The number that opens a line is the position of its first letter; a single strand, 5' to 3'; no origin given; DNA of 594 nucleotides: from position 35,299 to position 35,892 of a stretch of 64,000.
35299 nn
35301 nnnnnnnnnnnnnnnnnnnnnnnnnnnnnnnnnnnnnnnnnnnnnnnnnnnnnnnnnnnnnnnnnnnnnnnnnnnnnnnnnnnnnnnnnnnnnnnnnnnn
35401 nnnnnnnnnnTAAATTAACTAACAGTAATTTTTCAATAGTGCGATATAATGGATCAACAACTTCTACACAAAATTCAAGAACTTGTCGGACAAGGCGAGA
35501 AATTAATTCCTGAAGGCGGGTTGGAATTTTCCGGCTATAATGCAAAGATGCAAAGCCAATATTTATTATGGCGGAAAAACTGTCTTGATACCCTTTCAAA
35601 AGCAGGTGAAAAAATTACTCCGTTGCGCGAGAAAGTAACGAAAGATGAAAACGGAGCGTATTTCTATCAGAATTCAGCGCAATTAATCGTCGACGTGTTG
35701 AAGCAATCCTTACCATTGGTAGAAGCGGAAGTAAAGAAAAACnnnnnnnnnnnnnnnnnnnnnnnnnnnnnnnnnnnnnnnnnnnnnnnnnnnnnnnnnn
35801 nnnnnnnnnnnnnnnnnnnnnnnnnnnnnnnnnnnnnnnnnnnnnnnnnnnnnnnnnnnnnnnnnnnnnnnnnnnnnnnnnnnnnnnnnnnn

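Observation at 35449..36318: TIR-like (COG4271/PF10137-type) domain protein embedded inside the menaquinone biosynthesis operon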

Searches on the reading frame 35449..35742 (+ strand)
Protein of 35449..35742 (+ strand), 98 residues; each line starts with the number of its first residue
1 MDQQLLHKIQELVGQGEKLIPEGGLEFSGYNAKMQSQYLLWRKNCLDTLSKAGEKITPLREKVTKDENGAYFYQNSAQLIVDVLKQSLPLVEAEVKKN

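Call 40: search_protein_families(library=padloc, proteins=[window:35449-35742:+], max_evalue=1)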
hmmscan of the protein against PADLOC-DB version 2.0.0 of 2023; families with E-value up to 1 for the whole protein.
window:35449-35742:+ (98 aa): 0 families

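Call 54: search_protein_representatives(protein=window:35449-35742:+)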
Query: 98 residues. Proteins with E-value up to 0.001 (for the whole library): 50; up to 1e-10: 24; up to 1e-30: 3. The best 50 are listed.
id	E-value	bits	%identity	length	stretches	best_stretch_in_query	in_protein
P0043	2.2e-44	165.3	79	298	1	1-97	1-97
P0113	5.4e-33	128.8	66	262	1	1-92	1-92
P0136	1.0e-30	121.5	73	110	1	1-79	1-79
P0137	4.8e-29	116.2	59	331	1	1-95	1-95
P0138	8.1e-23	96.2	69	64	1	1-64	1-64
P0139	1.8e-22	95.2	78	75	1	1-59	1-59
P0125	1.8e-22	95.2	54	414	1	3-93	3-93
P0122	1.8e-21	91.9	54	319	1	5-91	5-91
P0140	1.8e-20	88.7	58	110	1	9-88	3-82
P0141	6.6e-20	86.9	48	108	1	5-91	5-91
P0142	7.1e-19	83.6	46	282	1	1-92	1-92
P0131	1.5e-18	82.6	48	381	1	2-95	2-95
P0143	2.2e-18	82.1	45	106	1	2-87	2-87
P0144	3.6e-16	75.0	45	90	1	2-81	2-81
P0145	6.5e-15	71.0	57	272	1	34-94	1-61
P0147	1.2e-14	70.1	42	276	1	8-88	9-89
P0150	1.5e-12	63.4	32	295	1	4-93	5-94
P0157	5.1e-10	55.3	34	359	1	3-93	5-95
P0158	1.2e-09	54.2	36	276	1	3-88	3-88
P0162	1.3e-08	50.8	34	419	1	8-92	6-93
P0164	2.7e-08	49.8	33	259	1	5-96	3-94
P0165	6.7e-08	48.5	32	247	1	8-92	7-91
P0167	2.1e-07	46.9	31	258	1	2-86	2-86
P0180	6.4e-04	35.8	35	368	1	9-86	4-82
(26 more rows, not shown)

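Call 57: search_protein_families(library=pfam, proteins=[P0150, P0157, P0158, P0162, P0165, P0167, P0180, P0142, P0147, P0164], max_evalue=0.01)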
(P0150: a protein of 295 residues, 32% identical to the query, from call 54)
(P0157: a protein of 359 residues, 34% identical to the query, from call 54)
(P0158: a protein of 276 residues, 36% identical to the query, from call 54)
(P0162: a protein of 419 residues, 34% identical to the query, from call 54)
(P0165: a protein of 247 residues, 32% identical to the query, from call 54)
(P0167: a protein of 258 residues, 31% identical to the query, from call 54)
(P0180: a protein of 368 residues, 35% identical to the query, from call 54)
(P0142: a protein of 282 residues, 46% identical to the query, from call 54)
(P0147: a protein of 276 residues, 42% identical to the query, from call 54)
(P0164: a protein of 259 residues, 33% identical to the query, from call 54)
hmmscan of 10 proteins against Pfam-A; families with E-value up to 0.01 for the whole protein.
P0150 (295 aa): 1 family
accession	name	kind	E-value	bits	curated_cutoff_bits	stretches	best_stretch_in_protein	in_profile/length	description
PF10137.14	CAP12-PCTIR_TIR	-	2.6e-24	86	24.7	1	125-253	1-118/119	CAP12/Pycsar effector protein, TIR domain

P0157 (359 aa): 1 family
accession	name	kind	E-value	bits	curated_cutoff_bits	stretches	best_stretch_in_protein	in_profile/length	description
PF13676.11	TIR_2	-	0.0018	19.2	28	1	112-221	1-110/122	TIR domain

P0158 (276 aa): 1 family
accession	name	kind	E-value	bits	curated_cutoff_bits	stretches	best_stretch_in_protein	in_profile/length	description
PF10137.14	CAP12-PCTIR_TIR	-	9e-25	87.4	24.7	1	109-240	1-119/119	CAP12/Pycsar effector protein, TIR domain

P0162 (419 aa): 2 families
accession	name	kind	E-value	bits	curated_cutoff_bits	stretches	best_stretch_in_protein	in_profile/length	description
PF13676.11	TIR_2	-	5e-10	40.3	28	1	114-205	1-92/122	TIR domain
PF08937.16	ThsB_TIR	-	0.0015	19.3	21.2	1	115-197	1-88/100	Thoeris protein ThsB, TIR-like domain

P0165 (247 aa): 1 family
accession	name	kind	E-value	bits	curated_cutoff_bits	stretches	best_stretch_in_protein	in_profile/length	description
PF10137.14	CAP12-PCTIR_TIR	-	5.3e-23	81.7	24.7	1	112-224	2-118/119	CAP12/Pycsar effector protein, TIR domain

P0167 (258 aa): 1 family
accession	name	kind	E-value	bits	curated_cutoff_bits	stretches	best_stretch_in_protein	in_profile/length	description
PF18742.7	DpnII-MboI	-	9.3e-58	194.5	27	1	110-256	2-150/150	REase_DpnII-MboI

P0180 (368 aa): 1 family
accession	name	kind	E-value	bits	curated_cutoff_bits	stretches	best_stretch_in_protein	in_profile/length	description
PF14355.11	Abi_C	-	6.3e-21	74.7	24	1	285-357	2-82/83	Abortive infection C-terminus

P0142 (282 aa): 1 family
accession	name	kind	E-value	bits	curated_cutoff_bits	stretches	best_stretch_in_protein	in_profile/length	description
PF10137.14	CAP12-PCTIR_TIR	-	5e-09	36.6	24.7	1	158-256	2-115/119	CAP12/Pycsar effector protein, TIR domain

P0147 (276 aa): 1 family
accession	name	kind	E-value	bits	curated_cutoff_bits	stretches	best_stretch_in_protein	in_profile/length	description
PF10137.14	CAP12-PCTIR_TIR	-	8.9e-05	22.9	24.7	1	214-251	79-116/119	CAP12/Pycsar effector protein, TIR domain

P0164 (259 aa): 1 family
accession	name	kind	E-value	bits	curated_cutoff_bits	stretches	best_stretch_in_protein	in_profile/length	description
PF10137.14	CAP12-PCTIR_TIR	-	1.1e-37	129.1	24.7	1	116-233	2-118/119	CAP12/Pycsar effector protein, TIR domain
